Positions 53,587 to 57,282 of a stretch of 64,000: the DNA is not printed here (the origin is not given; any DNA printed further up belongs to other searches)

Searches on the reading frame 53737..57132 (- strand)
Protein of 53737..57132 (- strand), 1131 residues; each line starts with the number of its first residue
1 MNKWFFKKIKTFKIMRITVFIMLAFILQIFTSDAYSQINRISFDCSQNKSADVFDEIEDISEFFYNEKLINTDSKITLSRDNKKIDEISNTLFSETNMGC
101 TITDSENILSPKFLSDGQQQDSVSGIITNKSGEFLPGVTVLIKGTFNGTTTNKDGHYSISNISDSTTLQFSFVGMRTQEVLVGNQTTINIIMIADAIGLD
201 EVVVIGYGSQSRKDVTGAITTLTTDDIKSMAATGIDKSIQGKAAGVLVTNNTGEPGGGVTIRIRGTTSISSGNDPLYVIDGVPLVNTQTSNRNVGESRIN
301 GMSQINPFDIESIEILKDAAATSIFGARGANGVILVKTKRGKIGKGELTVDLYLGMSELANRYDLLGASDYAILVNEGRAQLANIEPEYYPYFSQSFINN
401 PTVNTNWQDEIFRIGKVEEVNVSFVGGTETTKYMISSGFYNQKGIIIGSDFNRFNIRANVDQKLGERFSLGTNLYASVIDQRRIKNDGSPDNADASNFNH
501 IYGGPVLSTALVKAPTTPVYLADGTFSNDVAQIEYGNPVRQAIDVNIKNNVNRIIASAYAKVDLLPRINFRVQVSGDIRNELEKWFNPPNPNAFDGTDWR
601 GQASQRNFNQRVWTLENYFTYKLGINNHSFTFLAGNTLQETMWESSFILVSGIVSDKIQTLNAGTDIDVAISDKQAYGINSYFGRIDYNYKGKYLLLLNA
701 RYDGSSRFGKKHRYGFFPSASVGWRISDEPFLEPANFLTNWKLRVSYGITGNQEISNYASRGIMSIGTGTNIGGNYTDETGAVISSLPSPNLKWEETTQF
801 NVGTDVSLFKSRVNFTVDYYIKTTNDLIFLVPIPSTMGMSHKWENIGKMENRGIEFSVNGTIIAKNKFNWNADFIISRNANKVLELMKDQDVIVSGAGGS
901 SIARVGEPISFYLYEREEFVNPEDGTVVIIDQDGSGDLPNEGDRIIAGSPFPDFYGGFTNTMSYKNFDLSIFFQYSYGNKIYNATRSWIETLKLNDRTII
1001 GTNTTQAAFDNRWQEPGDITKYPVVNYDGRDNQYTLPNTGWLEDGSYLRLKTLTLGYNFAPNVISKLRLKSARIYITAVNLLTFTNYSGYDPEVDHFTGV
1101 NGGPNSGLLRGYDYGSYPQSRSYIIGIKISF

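Call 70: search_protein_families(library=pfam, proteins=[window:53737-57132:-], max_evalue=0.000001)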
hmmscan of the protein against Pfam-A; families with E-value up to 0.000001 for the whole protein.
window:53737-57132:- (1131 aa): 4 families
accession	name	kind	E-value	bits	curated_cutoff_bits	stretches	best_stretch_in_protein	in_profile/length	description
PF00593.30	TonB_dep_Rec_b-barrel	-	1.8e-25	91.1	27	1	592-872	93-338/436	TonB dependent receptor-like, beta-barrel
PF07715.20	Plug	-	9.5e-19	68.3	23.9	1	212-333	2-107/107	TonB-dependent Receptor Plug Domain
PF13715.12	CarbopepD_reg_2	-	6.1e-18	65.1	32.2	1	123-204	1-88/88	CarboxypepD_reg-like domain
PF13620.12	CarboxypepD_reg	-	2e-10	41.3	32.3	1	122-191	1-80/82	Carboxypeptidase regulatory-like domain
